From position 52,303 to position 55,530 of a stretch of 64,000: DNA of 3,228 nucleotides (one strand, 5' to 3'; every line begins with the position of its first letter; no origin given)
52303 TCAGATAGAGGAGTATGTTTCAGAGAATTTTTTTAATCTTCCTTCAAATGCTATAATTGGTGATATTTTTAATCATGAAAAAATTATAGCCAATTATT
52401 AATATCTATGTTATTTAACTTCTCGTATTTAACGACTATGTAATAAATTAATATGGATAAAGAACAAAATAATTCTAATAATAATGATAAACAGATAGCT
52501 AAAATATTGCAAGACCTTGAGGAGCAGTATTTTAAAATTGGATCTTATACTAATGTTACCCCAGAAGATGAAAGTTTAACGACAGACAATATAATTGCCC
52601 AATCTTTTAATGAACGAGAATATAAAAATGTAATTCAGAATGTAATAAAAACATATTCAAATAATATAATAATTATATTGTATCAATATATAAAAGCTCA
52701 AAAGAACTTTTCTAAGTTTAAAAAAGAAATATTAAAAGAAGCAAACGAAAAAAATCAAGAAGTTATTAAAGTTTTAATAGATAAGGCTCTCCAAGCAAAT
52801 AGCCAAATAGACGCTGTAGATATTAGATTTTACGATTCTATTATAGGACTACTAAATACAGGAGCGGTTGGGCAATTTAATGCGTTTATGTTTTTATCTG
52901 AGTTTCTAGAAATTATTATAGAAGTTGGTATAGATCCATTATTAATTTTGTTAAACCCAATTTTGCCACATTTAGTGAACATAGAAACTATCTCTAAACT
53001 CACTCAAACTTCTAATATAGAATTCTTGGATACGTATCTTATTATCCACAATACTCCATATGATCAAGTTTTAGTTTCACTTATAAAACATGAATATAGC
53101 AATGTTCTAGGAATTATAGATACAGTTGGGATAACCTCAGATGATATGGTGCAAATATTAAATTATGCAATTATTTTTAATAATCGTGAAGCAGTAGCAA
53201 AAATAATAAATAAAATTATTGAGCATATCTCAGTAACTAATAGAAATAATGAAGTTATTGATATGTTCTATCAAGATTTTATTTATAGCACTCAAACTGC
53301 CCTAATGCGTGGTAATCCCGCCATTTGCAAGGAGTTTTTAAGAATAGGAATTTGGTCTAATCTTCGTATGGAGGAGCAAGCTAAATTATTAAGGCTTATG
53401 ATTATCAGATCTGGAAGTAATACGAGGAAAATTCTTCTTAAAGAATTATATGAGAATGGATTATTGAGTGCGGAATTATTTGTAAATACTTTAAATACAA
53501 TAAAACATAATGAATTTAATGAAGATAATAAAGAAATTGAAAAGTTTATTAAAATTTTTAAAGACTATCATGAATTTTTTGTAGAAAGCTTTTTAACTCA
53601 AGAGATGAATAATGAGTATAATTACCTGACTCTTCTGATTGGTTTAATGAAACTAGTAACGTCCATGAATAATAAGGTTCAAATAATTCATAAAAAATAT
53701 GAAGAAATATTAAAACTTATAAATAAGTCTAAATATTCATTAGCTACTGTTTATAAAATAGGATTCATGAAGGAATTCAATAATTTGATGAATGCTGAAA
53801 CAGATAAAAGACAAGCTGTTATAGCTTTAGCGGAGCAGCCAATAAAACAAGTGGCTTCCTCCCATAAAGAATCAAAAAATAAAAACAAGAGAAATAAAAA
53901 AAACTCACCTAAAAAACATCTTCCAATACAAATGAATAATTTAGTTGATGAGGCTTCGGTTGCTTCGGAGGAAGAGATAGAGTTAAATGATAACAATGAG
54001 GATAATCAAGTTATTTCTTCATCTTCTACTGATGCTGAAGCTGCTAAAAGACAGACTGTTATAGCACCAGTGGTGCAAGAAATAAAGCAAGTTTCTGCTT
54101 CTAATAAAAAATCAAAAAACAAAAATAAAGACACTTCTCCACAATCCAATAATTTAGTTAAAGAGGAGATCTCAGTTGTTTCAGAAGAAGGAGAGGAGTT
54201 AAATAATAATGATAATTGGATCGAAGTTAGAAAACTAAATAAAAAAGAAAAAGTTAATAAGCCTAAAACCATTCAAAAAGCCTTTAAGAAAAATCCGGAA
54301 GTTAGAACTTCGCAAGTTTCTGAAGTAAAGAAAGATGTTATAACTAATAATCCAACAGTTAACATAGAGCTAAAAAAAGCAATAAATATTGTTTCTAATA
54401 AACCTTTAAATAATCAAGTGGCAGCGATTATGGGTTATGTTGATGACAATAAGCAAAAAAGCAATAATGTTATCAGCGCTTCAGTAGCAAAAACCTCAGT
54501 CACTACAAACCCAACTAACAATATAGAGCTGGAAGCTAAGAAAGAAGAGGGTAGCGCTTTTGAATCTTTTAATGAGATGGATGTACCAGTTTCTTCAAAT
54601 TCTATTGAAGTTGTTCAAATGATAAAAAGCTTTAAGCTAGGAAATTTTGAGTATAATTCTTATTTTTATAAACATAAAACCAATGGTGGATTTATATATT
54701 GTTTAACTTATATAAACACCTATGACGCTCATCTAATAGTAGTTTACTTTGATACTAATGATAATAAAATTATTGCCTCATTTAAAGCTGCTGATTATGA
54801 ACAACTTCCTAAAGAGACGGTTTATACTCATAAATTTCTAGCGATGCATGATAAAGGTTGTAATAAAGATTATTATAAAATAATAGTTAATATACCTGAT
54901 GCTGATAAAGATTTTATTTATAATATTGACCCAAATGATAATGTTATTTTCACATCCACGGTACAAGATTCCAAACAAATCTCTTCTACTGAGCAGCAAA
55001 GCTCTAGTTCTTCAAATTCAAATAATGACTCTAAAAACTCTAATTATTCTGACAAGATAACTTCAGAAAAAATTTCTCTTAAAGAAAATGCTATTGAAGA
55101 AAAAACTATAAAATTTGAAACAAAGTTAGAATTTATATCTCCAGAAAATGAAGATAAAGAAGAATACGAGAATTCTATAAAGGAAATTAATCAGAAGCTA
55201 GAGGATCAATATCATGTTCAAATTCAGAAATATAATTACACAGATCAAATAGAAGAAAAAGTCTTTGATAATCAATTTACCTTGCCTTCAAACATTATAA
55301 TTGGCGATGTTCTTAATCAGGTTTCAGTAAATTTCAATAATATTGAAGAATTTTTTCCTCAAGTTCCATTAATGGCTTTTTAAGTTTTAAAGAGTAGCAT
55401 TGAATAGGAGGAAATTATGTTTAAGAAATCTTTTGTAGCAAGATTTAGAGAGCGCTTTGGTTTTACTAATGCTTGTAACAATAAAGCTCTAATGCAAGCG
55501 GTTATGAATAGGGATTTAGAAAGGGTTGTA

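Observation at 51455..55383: Two adjacent orphan genes share a ~240-aa C-terminal module, with a 59-nt stretch of perfect DNA identity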

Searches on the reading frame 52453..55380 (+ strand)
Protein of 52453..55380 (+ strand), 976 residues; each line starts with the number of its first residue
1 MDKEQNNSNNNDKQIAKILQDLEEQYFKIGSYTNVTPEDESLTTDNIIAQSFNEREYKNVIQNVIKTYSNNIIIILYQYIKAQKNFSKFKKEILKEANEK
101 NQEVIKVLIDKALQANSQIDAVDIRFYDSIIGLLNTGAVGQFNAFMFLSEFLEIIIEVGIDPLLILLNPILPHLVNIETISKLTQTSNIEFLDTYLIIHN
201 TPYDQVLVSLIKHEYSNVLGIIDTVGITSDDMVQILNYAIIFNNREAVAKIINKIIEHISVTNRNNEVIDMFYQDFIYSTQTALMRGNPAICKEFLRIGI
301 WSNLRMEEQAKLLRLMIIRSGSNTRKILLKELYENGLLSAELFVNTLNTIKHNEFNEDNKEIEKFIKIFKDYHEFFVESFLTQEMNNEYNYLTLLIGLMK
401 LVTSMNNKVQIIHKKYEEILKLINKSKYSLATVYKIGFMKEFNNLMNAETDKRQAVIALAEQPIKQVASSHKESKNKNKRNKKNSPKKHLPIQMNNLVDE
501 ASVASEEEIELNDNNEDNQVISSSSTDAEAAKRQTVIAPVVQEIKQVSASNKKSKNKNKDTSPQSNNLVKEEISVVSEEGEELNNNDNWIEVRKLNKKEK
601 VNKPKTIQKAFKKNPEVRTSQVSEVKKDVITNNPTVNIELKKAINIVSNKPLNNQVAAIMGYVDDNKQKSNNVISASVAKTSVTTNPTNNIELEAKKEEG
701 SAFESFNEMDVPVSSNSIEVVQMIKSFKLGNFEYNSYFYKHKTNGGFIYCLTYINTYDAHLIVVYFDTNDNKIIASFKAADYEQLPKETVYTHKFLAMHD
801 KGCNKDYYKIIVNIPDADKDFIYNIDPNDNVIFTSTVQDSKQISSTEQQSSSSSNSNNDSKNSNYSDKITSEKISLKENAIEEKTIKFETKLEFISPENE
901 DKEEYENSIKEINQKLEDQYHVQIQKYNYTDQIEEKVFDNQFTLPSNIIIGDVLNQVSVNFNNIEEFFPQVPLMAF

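Call 7: search_protein_families(library=pfam, proteins=[window:52453-55380:+], max_evalue=1)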
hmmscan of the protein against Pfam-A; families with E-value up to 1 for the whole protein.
window:52453-55380:+ (976 aa): 0 families

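Call 12: find_related_loci(query=window:52453-55380:+, collection=genome_contigs, flank=10000)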
Query window:52453-55380:+ (976 aa) in genome_contigs; peptide patterns used: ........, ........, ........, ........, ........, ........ (x = any residue, [..] = any of these).
22 stretches matched a pattern, but none encodes a relative of the query by tblastn (E <= 1e-3).

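Call 19: find_homologous_proteins(query=window:52453-55380:+, max_evalue=0.01)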
Query window:52453-55380:+ (976 aa): 1 proteins with E <= 0.01 among 8000 candidates.
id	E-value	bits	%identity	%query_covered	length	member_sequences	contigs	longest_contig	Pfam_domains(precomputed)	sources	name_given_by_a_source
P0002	0.0e+0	2078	100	100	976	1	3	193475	-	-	-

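Call 32: search_solved_structures(query=window:52453-55380:+, max_evalue=1)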
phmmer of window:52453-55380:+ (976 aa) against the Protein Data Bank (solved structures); distinct sequences matched with E-value up to 1: 0.

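Call 37: search_protein_representatives(protein=window:52453-55380:+)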
Query: 976 residues. Proteins with E-value up to 0.001 (for the whole library): 20; up to 1e-10: 7; up to 1e-30: 2. The best 20 are listed.
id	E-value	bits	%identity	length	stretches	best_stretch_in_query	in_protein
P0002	0.0e+00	2078.4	100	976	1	1-976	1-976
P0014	5.0e-32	127.8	27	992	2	12-482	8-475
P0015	2.9e-20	88.9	29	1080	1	141-491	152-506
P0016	2.8e-19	85.7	25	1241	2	30-529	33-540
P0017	1.1e-16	77.0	24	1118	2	20-509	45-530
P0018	2.5e-15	72.6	23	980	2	30-470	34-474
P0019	1.2e-12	63.7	26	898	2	26-488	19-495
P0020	1.5e-08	50.2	31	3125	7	583-640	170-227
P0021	5.7e-08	48.2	28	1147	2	227-372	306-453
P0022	6.8e-08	48.0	27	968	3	29-395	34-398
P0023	1.5e-06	43.5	25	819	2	31-346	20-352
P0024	2.7e-06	42.7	28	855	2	123-367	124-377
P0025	2.9e-06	42.6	22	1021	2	23-636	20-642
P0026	3.4e-06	42.4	26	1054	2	140-344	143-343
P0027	6.6e-06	41.4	25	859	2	14-378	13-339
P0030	1.3e-04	37.2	24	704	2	2-346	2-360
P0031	2.0e-04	36.5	33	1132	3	234-366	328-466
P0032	5.6e-04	35.1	22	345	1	7-330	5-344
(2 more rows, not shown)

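Call 40: list_cluster_members(proteins=[P0014, P0015, P0016, P0017, P0018, P0019, P0021, P0022, P0023, P0024])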
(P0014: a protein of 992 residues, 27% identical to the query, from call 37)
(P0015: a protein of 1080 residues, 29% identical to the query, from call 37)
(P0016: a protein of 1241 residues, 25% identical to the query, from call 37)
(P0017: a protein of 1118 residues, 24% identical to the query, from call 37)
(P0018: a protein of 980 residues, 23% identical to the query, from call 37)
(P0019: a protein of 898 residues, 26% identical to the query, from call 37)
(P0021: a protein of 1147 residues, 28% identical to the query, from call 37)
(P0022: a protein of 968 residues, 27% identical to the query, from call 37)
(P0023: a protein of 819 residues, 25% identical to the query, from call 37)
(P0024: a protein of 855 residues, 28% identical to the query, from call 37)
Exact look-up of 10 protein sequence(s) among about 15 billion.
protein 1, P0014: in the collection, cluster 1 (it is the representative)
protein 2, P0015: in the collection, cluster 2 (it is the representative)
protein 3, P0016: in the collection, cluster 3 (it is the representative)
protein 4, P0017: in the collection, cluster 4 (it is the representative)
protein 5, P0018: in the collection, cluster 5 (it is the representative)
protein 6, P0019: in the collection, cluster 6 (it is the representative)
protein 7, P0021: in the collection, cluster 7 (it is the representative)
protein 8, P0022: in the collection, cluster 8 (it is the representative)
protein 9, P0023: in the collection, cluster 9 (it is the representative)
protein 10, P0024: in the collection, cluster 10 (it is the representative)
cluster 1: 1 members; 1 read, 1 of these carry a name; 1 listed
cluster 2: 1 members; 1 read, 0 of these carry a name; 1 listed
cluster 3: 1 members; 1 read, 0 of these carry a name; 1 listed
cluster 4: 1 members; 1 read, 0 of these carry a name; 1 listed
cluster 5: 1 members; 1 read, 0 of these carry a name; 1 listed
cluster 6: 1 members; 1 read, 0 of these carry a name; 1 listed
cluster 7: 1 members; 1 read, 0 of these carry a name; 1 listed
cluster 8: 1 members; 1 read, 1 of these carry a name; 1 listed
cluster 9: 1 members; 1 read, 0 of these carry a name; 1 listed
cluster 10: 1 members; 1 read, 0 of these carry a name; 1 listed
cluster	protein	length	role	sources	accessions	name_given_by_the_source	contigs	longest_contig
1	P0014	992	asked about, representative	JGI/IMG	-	hypothetical protein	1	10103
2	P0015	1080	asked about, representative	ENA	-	-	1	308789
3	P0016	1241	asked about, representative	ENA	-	-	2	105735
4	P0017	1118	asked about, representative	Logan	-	-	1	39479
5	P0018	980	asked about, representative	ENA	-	-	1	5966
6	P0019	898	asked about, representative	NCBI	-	-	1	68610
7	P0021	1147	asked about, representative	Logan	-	-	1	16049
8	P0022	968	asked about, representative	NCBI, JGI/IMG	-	hypothetical protein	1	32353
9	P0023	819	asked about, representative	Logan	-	-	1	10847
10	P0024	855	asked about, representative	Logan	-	-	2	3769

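Call 41: find_encoding_contigs(protein=P0019, flank=10000, max_places=3)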
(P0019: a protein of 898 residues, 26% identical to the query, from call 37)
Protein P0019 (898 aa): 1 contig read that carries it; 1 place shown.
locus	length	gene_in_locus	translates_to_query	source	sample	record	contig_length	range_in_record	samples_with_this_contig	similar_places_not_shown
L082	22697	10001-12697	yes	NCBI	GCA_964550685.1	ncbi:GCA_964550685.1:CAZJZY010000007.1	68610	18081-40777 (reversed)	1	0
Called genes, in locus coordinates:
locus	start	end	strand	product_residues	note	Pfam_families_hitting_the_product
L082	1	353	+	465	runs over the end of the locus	PF00072:Response_reg, PF00158:Sigma54_activat, PF14532:Sigma54_activ_2, PF25601:AAA_lid_14, PF02954:HTH_8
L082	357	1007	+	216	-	PF00702:Hydrolase, PF12710:HAD (weak), PF13419:HAD_2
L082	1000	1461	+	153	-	PF09923:DUF2155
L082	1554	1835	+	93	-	-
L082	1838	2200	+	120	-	-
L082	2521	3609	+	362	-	PF10555:MraY_sig1 (weak), PF00953:Glycos_transf_4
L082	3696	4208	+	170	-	PF07566:DUF1543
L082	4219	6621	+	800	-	PF00005:ABC_tran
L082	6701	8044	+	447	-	-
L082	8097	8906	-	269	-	PF14805:THDPS_N_2, PF25087:GMPPB_C (faint), PF25084:LbH_EIF2B (weak), PF00132:Hexapep (weak), PF14602:Hexapep_2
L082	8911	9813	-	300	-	PF03331:LpxC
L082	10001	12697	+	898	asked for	-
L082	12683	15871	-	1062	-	PF27156:RP005_N, PF07992:Pyr_redox_2 (weak)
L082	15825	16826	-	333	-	PF06835:LptC (faint), PF03968:LptD_N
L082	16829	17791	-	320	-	PF01380:SIS, PF00571:CBS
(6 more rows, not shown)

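Call 42: find_encoding_contigs(protein=P0016, flank=10000, max_places=3)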
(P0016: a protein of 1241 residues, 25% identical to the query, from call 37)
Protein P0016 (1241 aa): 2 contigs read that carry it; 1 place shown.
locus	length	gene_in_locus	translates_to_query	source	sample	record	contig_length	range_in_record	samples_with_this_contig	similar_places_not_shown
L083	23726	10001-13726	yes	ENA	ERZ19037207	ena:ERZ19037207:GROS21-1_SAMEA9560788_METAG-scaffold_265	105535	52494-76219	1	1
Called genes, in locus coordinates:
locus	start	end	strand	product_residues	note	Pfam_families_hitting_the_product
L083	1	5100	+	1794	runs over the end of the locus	-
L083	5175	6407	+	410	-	PF07690:MFS_1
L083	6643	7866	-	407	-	PF07690:MFS_1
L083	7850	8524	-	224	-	PF02230:Abhydrolase_2, PF00561:Abhydrolase_1 (faint), PF01738:DLH (weak)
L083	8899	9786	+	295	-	PF01040:UbiA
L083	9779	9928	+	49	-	PF27516:YCO2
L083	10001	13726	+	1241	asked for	-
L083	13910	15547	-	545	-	-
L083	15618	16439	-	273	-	-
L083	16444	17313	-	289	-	-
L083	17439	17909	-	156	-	-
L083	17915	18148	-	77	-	PF04380:BMFP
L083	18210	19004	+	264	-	PF01790:LGT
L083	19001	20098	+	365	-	PF02636:Methyltransf_28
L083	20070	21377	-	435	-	PF00483:NTP_transferase (weak), PF01128:IspD (faint), PF12804:NTP_transf_3, PF25084:LbH_EIF2B (weak), PF00132:Hexapep (weak), PF25087:GMPPB_C, PF00132:Hexapep, PF14602:Hexapep_2 (weak), +1 more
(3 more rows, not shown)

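Call 50: search_protein_families(library=pfam, alignment_id=A2, max_evalue=0.01)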
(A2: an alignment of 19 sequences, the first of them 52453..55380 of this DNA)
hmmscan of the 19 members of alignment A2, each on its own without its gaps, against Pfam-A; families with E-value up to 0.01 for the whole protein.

A. member 1, window:52453-55380:+ (976 aa): 0 families

B. families by the number of members that match (of 19 scanned): 3 families
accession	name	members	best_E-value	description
PF17780.6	OCRE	1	1.7e-07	OCRE domain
PF14916.11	CCDC92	1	0.0034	Coiled-coil domain of unknown function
PF01025.24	GrpE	1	0.0043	GrpE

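Call 51: search_protein_families(library=ncbifam, alignment_id=A2, max_evalue=0.01)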
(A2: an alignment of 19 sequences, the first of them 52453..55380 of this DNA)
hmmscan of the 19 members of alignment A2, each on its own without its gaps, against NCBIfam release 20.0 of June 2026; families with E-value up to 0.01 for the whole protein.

A. member 1, window:52453-55380:+ (976 aa): 0 families

B. families by the number of members that match (of 19 scanned): 0 families

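Call 53: search_protein_families(library=pfam, proteins=[P0014], max_evalue=10)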
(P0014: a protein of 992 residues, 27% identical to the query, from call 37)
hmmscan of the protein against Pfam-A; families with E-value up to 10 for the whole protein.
P0014 (992 aa): 3 families
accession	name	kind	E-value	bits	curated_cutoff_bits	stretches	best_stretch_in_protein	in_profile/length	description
PF17780.6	OCRE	-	1.7e-07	31.5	24.7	2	792-825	7-40/52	OCRE domain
PF11712.13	Vma12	-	0.071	13.5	25.5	1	906-948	9-50/137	Endoplasmic reticulum-based factor for assembly of V-ATPase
PF02317.23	Octopine_DH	-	0.11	12.9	30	1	65-132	63-128/150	NAD/NADP octopine/nopaline dehydrogenase, alpha-helical domain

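Call 57: find_encoding_contigs(protein=P0015, flank=8000, max_places=2)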
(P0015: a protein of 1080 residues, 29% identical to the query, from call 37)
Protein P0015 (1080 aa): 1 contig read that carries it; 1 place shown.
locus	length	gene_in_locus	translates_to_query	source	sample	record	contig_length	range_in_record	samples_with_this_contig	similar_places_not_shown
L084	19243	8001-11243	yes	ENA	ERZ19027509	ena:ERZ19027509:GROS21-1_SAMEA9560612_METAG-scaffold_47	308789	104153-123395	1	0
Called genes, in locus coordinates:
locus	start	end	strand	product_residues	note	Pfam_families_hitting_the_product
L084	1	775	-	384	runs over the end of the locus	PF00083:Sugar_tr (weak), PF07690:MFS_1, PF05977:MFS_3 (weak)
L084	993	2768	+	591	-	PF00664:ABC_membrane, PF00005:ABC_tran, PF02463:SMC_N (weak)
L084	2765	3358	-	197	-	PF21176:RecR_HhH, PF01751:Toprim, PF13662:Toprim_4, PF21175:RecR_C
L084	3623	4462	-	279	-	PF13505:OMP_b-brl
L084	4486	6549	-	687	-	PF22745:Nlig-Ia, PF01653:DNA_ligase_aden, PF03120:OB_DNA_ligase, PF03119:DNA_ligase_ZBD, PF12826:HHH_2, PF00533:BRCT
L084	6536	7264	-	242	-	PF00994:MoCF_biosynth, PF24102:FLAD1_M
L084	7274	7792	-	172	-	PF05198:IF3_N, PF00707:IF3_C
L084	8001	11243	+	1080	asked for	-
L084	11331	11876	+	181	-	PF00160:Pro_isomerase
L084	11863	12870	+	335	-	PF02547:Queuosine_synth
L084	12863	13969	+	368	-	PF01702:TGT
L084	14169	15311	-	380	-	-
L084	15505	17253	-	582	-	PF02534:T4SS-DNA_transf, PF10412:TrwB_AAD_bind, PF12696:TraG-D_C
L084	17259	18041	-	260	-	PF12796:Ank_2, PF13857:Ank_5 (weak), PF00023:Ank, PF13637:Ank_4, PF12796:Ank_2, PF13857:Ank_5, PF00023:Ank (weak), PF13637:Ank_4 (weak), +1 more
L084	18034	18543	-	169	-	PF10691:DUF2497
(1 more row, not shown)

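Call 58: find_encoding_contigs(protein=P0022, flank=8000, max_places=2)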
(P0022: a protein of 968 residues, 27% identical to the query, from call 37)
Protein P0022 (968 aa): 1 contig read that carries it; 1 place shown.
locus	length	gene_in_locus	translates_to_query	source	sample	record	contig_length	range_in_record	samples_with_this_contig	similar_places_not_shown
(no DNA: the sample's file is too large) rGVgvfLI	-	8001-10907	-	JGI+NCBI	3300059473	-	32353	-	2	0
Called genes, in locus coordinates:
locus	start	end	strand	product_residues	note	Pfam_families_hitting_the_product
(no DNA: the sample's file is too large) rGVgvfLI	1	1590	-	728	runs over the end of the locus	?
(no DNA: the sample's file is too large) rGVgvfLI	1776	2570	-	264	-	-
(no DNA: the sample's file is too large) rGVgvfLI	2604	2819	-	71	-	-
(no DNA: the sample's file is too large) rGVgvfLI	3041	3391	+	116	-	PF08274:Zn_Ribbon_YjdM, PF03831:YjdM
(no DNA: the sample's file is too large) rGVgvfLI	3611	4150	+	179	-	PF08712:Nfu_N, PF01106:NifU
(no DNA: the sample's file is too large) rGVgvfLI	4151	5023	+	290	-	PF02129:Peptidase_S15 (weak), PF01738:DLH (faint), PF00561:Abhydrolase_1, PF12146:Hydrolase_4, PF12697:Abhydrolase_6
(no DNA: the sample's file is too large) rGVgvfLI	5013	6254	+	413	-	PF01128:IspD, PF02542:YgbB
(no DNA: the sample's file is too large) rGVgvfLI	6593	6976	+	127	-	PF01245:Ribosomal_L19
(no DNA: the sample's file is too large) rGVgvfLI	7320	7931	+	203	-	PF01330:RuvA_N, PF00633:HHH (faint), PF14520:HHH_5, PF07499:RuvA_C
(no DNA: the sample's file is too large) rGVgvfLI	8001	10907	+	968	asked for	-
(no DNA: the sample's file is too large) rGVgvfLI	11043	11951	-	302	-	PF03331:LpxC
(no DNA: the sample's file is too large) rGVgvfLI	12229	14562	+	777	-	PF02743:dCache_1 (weak), PF02518:HATPase_c, PF00072:Response_reg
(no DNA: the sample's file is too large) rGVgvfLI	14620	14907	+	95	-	-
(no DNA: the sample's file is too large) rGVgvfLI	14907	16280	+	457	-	PF10871:DUF2748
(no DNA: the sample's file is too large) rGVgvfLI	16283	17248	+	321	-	-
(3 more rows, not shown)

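Call 59: find_encoding_contigs(protein=P0017, flank=8000, max_places=2)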
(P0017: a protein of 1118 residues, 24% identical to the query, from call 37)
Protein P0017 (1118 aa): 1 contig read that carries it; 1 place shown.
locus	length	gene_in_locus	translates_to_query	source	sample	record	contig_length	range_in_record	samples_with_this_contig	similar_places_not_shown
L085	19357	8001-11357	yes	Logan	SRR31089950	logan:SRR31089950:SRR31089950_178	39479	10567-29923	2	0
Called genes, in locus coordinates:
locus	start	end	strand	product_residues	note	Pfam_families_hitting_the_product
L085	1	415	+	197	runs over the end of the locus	-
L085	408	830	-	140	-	-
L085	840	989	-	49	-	-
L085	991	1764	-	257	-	PF00459:Inositol_P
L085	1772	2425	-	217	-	PF05154:TM2, PF06271:RDD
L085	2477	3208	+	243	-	PF11967:RecO_N, PF02565:RecO_C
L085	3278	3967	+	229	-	-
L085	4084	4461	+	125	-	PF00507:Oxidored_q4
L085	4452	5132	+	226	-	PF01058:Oxidored_q6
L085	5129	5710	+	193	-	PF00329:Complex1_30kDa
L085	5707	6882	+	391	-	PF00346:Complex1_49kDa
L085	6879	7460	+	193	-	PF01257:2Fe-2S_thioredx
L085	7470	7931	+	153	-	-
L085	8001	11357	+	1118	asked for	-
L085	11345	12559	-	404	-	PF00375:SDF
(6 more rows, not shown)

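Call 68: search_solved_structures(query=A2, max_evalue=1)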
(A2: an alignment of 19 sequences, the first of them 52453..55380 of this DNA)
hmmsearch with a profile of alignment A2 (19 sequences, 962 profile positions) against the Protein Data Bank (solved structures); distinct sequences matched with E-value up to 1: 1.
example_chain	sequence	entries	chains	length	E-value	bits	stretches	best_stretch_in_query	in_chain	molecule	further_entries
3gdb_A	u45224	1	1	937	0.097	14.4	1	534-715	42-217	Putative uncharacterized protein spr0440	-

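Call 71: find_encoding_contigs(protein=P0025, flank=8000, max_places=3)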
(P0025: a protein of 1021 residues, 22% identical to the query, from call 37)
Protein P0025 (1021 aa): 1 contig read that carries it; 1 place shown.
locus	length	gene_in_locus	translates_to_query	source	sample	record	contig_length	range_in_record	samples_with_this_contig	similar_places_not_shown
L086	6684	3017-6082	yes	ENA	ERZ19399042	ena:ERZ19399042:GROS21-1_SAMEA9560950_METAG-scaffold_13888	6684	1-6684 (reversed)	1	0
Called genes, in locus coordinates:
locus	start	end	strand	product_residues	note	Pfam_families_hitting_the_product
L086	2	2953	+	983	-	?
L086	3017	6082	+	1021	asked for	-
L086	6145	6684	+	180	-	?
